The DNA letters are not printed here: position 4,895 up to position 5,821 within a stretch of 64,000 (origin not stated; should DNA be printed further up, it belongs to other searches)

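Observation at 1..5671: Operon of a TSP3-repeat membrane protein and a >1,680-aa cysteine-rich CBM-bearing giant surface protein, missed by the ORF track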

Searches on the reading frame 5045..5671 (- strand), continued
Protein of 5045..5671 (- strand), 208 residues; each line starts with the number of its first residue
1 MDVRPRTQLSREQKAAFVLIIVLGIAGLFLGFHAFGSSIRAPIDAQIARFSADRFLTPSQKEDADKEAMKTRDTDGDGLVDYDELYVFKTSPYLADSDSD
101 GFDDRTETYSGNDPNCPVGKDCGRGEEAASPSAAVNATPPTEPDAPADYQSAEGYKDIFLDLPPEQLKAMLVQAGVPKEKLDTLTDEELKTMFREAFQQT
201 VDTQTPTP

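Call 63: find_homologous_proteins(query=window:5048-5671:-, max_evalue=0.001)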
Query window:5048-5671:- (208 aa): 529 proteins with E <= 0.001 among 772 candidates; the best 120 are listed.
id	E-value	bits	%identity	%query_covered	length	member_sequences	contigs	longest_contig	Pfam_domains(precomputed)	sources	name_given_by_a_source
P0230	8.0e-133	459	100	100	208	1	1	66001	-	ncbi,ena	-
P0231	4.7e-79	283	67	91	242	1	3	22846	-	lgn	-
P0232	1.7e-54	203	48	94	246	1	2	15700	-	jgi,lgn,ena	jgi:hypothetical protein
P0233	2.8e-53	199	49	92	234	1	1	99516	-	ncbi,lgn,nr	ncbi:hypothetical protein HZA85_00505 [Candidatus Uhrbacteria bacterium]|nr:hypothetical protein [Ca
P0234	4.4e-53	198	50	94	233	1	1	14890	-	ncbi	-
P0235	2.4e-52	196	50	93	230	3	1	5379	-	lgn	-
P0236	2.5e-52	196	51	92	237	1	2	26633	-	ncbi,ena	-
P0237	9.4e-52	194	47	96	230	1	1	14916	-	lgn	-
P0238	2.0e-51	193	41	94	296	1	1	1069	-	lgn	-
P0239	2.8e-51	192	47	95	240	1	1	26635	-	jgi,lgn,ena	-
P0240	5.6e-51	191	48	92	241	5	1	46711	-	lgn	-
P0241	1.9e-50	190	45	94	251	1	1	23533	-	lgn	-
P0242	2.5e-50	189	49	94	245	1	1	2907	-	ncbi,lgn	-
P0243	2.7e-50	189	47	92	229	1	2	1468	-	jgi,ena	-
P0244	3.4e-50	189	47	95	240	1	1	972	-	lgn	-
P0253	1.5e-48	183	45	93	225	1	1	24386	PF18884.6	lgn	-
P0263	5.7e-48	182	43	98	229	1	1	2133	PF18884.6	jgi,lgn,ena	-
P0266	8.5e-48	181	45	96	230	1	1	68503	PF18884.6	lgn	-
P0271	1.8e-47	180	41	96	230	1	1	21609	PF18884.6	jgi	jgi:hypothetical protein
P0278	1.1e-46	177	44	99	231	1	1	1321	PF18884.6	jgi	jgi:hypothetical protein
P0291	8.3e-46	174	46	94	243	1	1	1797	PF18884.6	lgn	-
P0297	1.6e-45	174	42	93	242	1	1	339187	PF18884.6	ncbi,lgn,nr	ncbi:MAG: hypothetical protein NTX72_05210 [Candidatus Uhrbacteria bacterium]|nr:hypothetical protei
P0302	3.4e-45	172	41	99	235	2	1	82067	PF18884.6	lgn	-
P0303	4.3e-45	172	43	96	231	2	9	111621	PF18884.6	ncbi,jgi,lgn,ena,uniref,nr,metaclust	ncbi:hypothetical protein CO174_04710 [Candidatus Uhrbacteria bacterium CG_4_9_14_3_um_filter_50_9]|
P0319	3.5e-44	169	43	95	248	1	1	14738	PF18884.6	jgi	jgi:hypothetical protein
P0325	6.0e-44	168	41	99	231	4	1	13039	PF18884.6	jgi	jgi:hypothetical protein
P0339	7.1e-43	165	41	93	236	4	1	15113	PF18884.6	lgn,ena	-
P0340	7.6e-43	165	40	97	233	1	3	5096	PF18884.6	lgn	-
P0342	9.1e-43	165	43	92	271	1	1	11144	PF18884.6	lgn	-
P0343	9.2e-43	165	41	93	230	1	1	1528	PF18884.6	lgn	-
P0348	3.0e-42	163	42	91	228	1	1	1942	PF18884.6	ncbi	-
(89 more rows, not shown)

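Call 67: list_cluster_members(proteins=[P0230, P0001])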
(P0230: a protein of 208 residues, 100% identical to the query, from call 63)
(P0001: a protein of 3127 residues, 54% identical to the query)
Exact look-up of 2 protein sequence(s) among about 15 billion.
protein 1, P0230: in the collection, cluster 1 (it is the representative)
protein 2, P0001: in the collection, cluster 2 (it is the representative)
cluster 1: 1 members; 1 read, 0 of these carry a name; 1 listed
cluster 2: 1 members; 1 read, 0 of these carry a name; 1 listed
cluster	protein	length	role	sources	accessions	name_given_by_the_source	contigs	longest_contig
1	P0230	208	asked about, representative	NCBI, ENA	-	-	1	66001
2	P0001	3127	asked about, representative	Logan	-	-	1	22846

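Call 77: search_solved_structures(query=A7, max_evalue=1, show_alignments=2)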
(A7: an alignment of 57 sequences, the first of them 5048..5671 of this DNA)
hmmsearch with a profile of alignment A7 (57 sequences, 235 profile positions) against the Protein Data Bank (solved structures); distinct sequences matched with E-value up to 1: 15.
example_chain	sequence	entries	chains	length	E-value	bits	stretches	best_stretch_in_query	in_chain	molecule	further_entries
8cwy_A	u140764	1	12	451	0.0032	20.3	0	143-212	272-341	T32-15-1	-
8cws_A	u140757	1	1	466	0.0044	19.8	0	143-212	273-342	F4132-2 Chain A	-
1c7v_A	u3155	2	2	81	0.017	17.8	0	66-92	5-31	CALCIUM VECTOR PROTEIN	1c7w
7c7r_B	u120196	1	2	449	0.07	15.9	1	71-99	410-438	Biofilm-associated surface protein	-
7c7u_A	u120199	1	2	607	0.074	15.8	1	71-100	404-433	Biofilm-associated surface protein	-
4zv6_B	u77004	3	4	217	0.17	14.6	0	156-201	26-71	Octarellin V.1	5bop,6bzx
1ddf_A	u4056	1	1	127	0.28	13.9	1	169-216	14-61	FAS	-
9ncq_A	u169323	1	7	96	0.3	13.8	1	172-216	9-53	Tumor necrosis factor receptor superfamily member 6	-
3ezq_A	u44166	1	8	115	0.36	13.5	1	172-216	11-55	Tumor necrosis factor receptor superfamily member 6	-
3tbi_B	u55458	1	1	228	0.44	13.3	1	154-230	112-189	DNA-directed RNA polymerase subunit beta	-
5xop_A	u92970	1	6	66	0.46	13.2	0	75-94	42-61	Calcium-binding protein 1 (EhCBP1), putative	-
8ewu_A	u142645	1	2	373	0.48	13.1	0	152-207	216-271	GDP-L-fucose synthase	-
9cc5_A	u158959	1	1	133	0.48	13.1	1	186-229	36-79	Amylin-NHO-22 Binder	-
3lyl_A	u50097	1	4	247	0.58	12.8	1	139-216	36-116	3-oxoacyl-(Acyl-carrier-protein) reductase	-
9v59_A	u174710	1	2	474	0.83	12.3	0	67-108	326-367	WHaloCaMP1a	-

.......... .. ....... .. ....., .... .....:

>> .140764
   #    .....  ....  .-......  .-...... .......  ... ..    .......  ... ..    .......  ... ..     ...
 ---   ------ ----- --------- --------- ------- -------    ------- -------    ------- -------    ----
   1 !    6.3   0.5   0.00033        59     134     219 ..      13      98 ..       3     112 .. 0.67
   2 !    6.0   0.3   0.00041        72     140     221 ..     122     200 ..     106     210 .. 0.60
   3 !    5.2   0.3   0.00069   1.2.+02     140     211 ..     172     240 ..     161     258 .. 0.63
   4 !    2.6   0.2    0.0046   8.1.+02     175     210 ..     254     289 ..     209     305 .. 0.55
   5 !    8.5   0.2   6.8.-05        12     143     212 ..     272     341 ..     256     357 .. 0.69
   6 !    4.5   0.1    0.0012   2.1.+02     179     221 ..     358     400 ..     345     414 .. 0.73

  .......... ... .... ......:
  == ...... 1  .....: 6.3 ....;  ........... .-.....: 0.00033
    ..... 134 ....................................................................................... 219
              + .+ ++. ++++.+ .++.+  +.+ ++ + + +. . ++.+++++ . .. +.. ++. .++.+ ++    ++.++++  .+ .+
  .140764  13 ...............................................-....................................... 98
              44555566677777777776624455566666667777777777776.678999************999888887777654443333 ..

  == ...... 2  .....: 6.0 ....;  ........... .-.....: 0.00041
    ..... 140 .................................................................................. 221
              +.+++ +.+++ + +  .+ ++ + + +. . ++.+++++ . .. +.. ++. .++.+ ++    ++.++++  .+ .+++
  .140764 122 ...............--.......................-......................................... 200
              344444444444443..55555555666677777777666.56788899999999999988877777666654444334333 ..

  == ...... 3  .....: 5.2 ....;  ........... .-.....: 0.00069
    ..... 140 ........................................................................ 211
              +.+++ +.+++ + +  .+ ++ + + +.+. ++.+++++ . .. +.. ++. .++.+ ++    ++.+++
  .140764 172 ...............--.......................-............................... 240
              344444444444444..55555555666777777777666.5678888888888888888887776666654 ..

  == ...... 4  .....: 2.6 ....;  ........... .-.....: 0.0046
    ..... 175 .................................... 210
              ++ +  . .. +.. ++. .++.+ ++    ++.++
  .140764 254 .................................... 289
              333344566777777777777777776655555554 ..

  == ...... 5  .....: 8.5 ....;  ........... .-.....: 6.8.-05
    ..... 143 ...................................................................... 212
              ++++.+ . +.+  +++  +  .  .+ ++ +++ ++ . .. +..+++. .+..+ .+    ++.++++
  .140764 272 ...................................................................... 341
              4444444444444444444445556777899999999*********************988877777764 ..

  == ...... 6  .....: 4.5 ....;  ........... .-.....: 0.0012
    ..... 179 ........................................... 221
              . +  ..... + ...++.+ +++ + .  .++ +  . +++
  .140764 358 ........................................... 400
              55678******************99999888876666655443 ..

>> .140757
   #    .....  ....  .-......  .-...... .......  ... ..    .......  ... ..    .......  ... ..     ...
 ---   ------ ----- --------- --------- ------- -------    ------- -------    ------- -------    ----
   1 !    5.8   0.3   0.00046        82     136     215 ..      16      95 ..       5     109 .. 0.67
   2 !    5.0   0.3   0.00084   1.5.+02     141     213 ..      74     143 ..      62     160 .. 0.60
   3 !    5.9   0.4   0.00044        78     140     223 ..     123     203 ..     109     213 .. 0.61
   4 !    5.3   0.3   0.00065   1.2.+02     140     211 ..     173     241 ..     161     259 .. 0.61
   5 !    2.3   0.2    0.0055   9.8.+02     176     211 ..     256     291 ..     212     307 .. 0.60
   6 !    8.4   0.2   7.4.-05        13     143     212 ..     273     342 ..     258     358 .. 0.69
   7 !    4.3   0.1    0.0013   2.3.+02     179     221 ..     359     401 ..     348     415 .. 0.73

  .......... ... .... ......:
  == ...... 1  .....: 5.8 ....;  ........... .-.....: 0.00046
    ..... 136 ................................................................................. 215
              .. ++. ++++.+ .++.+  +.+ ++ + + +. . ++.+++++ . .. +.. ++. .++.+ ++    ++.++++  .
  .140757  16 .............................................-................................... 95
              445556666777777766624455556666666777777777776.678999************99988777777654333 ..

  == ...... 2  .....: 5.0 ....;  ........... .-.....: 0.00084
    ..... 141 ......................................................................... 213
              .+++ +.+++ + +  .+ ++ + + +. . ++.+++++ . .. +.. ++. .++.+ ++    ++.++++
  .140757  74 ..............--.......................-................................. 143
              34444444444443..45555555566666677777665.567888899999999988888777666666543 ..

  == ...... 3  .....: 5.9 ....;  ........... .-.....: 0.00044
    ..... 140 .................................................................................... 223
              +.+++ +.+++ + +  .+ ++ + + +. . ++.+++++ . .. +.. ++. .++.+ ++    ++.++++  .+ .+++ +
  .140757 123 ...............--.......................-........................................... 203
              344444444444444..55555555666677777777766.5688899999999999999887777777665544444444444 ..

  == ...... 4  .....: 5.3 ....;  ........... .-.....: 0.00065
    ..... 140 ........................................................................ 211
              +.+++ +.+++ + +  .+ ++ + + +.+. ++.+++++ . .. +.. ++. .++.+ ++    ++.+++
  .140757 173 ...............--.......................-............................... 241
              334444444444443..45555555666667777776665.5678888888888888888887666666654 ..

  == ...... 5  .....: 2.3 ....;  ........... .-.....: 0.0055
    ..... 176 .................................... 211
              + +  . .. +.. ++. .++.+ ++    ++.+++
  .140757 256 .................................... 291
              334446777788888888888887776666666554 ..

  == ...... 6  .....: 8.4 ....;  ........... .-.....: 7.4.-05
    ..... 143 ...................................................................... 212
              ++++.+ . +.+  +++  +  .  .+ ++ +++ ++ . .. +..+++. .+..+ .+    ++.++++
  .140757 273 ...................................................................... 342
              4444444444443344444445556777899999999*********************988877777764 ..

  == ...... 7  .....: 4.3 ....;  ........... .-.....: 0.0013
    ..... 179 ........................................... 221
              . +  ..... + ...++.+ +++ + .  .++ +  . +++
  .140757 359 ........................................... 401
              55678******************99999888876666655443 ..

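Call 78: search_protein_families(library=pfam, alignment_id=A7, max_evalue=0.01)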
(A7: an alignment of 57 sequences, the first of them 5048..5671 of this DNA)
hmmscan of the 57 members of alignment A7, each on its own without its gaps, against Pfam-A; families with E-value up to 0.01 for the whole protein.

A. member 1, window:5048-5671:- (208 aa): 1 family
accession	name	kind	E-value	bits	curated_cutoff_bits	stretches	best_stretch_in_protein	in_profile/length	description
PF00036.39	EF-hand_1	-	0.00072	19.4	25.4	1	66-85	3-22/29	EF hand domain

B. families by the number of members that match (of 57 scanned): 12 families
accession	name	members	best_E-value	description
PF18884.5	TSP3_bac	31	6.6e-10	Bacterial TSP3 repeat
PF07647.24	SAM_2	5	1.2e-05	SAM domain (Sterile alpha motif)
PF20615.3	DUF6802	5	0.00052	Family of unknown function (DUF6802)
PF00036.39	EF-hand_1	2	0.00072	EF hand domain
PF04485.17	NblA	1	0.00034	Phycobilisome degradation protein nblA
PF03020.21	LEM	1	0.001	LEM domain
PF00676.26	E1_dh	1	0.0012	Dehydrogenase E1 component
PF04760.21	IF2_N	1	0.002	Translation initiation factor IF-2, N-terminal region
PF25424.1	PH_35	1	0.0027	Fungal deubiquitinating enzyme PH domain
PF14747.11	DUF4473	1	0.0039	Domain of unknown function (DUF4473)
PF13202.12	EF-hand_5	1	0.0058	EF hand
PF19955.5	EAD1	1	0.0082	Effector-associated domain 1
